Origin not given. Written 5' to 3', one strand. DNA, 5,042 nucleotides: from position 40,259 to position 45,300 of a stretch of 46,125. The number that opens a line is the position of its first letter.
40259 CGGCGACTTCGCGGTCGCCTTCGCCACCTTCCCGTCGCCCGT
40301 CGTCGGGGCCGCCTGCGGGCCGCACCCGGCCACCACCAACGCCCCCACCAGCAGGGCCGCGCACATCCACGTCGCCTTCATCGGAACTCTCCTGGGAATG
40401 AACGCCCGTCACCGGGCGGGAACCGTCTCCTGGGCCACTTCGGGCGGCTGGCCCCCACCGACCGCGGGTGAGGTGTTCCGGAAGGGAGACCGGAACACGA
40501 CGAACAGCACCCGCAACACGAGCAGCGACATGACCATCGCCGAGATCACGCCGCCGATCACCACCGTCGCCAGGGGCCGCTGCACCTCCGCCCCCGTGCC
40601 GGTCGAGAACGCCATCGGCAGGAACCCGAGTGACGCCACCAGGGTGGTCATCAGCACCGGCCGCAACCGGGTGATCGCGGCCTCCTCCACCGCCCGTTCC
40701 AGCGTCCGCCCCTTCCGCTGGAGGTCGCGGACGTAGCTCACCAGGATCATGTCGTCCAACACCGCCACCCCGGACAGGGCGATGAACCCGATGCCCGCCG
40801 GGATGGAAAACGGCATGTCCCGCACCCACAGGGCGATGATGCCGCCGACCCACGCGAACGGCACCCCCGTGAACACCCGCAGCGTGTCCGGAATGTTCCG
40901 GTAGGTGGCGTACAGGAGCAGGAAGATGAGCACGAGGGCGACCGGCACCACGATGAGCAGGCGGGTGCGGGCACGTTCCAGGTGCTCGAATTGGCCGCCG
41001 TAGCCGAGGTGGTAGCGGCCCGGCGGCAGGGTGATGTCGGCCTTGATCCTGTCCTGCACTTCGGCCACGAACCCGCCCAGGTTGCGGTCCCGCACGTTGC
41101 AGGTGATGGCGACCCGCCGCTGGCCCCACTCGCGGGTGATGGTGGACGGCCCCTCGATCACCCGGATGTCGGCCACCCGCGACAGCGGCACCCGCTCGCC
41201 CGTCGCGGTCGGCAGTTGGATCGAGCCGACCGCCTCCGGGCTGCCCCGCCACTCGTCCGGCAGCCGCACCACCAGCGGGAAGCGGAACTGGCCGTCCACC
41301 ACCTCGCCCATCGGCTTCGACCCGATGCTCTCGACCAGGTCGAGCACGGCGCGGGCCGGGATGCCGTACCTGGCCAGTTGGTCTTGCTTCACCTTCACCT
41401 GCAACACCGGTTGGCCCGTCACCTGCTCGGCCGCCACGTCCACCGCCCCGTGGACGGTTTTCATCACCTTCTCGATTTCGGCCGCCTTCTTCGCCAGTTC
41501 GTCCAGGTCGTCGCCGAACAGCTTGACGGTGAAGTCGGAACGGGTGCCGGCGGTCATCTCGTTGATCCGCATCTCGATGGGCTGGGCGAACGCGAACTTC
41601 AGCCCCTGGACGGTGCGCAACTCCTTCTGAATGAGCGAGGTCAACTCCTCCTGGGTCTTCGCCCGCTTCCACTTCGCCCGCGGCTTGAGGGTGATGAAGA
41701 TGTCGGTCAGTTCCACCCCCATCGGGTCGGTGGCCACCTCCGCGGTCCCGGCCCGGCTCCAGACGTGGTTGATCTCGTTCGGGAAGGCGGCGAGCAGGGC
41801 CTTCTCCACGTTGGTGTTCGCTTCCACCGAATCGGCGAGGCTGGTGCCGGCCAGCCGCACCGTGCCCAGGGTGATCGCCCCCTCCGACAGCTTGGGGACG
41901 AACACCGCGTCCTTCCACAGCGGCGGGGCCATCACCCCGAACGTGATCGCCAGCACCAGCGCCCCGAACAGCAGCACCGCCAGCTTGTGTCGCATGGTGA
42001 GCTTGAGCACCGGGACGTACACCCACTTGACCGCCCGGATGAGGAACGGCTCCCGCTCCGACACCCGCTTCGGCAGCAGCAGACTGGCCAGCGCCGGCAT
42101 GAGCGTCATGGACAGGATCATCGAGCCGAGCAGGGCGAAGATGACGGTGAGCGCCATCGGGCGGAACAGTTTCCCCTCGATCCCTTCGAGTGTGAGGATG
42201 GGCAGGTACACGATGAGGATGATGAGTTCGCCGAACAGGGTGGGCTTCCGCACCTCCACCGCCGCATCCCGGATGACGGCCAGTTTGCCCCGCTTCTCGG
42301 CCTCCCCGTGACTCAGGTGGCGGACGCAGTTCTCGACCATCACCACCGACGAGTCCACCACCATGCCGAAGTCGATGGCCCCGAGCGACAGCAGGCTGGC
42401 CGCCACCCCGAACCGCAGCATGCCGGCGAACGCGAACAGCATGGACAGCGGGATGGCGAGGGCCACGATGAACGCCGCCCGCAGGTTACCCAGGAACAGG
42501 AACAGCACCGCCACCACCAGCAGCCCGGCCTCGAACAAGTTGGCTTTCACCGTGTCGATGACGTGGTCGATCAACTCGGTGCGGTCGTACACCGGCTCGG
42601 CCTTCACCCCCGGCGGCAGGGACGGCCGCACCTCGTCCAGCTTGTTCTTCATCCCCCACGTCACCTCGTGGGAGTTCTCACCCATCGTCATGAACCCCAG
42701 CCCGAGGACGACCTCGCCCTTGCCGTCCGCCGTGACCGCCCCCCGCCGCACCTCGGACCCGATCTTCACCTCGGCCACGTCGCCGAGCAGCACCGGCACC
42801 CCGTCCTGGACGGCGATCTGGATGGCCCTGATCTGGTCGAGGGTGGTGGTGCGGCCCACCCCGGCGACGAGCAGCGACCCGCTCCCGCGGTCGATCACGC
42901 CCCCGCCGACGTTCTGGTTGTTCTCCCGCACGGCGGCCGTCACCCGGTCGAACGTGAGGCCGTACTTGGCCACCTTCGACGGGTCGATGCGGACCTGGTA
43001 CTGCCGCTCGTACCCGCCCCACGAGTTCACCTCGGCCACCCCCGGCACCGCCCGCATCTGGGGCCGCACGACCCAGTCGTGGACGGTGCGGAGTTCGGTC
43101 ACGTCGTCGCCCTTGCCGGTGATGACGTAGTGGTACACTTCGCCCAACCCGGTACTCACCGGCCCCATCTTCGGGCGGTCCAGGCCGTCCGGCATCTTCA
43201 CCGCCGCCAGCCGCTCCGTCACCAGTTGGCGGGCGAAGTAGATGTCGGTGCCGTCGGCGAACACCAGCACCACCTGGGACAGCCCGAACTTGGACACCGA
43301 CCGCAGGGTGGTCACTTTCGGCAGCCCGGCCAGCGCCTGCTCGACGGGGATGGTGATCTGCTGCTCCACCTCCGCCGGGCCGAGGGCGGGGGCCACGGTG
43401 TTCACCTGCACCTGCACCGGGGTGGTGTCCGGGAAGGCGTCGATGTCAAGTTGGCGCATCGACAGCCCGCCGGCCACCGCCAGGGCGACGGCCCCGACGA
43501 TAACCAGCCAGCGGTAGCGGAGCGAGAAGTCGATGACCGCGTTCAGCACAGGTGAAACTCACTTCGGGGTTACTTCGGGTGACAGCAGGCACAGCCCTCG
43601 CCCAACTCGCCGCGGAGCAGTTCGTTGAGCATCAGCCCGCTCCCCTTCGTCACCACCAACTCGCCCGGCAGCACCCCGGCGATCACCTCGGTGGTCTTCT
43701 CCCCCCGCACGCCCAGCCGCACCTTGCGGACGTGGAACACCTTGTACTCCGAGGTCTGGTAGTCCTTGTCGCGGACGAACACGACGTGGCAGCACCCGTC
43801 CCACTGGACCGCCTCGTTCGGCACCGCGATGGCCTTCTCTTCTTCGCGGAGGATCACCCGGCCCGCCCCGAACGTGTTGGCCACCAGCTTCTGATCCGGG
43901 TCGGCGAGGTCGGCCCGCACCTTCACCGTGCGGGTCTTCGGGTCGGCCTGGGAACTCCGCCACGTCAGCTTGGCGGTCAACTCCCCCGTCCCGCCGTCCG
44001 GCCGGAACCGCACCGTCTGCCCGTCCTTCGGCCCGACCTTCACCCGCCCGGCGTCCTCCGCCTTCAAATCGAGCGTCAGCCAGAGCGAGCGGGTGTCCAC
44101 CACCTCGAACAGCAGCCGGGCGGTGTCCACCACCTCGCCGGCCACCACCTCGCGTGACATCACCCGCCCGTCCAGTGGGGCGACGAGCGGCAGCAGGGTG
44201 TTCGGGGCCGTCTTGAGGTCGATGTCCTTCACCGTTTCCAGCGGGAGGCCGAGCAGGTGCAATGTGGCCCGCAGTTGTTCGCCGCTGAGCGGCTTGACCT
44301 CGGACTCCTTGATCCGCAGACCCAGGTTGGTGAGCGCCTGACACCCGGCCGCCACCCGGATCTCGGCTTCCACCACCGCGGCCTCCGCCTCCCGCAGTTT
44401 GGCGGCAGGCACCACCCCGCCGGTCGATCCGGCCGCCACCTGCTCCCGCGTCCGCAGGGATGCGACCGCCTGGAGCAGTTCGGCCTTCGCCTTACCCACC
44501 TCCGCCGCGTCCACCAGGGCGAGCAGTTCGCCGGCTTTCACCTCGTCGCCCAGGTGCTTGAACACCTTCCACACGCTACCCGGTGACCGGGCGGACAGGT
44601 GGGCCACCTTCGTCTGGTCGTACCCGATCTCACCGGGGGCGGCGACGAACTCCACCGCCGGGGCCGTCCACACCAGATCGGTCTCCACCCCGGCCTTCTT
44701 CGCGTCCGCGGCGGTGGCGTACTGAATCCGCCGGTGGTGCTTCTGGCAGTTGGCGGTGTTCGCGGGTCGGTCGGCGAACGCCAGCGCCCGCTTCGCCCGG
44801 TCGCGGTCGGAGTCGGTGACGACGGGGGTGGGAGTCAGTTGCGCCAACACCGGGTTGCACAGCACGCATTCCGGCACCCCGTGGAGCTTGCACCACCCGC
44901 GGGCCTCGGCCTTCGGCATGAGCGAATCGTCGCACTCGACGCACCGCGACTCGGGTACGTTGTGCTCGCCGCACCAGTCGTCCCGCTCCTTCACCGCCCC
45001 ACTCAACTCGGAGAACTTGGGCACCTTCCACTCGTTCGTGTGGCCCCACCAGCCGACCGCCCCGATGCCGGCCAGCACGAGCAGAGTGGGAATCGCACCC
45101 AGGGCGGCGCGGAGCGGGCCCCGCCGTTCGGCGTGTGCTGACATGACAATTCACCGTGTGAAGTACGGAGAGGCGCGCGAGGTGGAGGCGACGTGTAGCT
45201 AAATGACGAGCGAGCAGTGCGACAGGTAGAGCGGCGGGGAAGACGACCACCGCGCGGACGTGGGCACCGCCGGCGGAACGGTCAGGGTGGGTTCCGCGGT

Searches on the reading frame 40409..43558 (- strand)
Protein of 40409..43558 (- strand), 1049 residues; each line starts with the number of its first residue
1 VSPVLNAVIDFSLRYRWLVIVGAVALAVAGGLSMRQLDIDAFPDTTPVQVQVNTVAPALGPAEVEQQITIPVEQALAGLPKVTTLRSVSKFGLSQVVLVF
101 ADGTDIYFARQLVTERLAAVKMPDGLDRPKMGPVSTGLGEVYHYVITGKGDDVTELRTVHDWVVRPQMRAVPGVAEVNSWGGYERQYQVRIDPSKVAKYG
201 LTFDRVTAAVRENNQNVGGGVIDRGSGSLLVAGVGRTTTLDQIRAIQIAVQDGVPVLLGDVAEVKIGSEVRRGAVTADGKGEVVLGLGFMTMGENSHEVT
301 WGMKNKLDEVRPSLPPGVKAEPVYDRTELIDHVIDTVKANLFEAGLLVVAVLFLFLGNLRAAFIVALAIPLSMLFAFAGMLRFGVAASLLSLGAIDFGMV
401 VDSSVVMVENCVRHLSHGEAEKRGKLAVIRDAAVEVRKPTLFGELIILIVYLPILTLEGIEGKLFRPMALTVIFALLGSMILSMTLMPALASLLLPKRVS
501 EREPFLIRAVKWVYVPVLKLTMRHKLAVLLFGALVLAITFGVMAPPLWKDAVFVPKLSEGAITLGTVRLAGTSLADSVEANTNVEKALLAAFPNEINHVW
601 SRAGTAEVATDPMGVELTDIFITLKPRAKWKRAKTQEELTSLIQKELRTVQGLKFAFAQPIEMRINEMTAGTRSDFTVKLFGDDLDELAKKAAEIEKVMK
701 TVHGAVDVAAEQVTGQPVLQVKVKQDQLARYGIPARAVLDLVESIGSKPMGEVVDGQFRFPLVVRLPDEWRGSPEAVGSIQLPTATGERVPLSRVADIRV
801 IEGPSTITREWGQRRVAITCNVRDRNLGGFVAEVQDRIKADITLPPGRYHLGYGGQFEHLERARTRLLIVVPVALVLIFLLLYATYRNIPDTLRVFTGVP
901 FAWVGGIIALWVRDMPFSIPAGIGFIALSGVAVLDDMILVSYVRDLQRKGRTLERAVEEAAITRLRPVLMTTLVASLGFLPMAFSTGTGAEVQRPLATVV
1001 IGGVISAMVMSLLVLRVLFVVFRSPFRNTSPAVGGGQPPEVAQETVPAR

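Call 81: search_protein_families(library=pfam, proteins=[window:40409-43558:-], max_evalue=0.0001)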
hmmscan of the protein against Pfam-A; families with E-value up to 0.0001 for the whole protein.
window:40409-43558:- (1049 aa): 1 family
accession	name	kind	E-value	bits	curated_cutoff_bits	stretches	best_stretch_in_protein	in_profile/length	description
PF00873.25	ACR_tran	-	4.3e-284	945.5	28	1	9-1023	2-1021/1021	AcrB/AcrD/AcrF family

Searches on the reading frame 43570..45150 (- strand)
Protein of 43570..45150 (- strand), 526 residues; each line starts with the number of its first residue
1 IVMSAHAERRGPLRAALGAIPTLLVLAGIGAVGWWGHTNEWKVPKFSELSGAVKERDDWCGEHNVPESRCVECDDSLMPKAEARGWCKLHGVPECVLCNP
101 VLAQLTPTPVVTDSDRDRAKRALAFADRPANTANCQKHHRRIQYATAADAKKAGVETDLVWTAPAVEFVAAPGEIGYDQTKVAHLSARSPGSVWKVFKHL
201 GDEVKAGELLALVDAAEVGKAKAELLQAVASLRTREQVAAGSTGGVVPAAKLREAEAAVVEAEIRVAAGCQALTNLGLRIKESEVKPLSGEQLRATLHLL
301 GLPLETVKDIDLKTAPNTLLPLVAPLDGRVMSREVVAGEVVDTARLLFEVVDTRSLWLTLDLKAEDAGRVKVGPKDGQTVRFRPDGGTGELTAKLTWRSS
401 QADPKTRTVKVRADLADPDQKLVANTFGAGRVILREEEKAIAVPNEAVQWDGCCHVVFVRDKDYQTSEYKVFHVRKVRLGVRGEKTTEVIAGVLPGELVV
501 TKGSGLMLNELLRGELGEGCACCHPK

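Call 81: search_protein_families(library=pfam, proteins=[window:43570-45150:-], max_evalue=0.0001)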
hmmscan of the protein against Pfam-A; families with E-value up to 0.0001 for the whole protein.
window:43570-45150:- (526 aa): 2 families
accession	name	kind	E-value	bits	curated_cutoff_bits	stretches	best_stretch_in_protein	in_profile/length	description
PF16576.10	HlyD_D23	-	1.8e-32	112.8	30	1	169-427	6-213/214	Barrel-sandwich domain of CusB or HlyD membrane-fusion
PF13437.12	HlyD_3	-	2.2e-16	61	22.2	1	322-419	2-97/106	HlyD family secretion protein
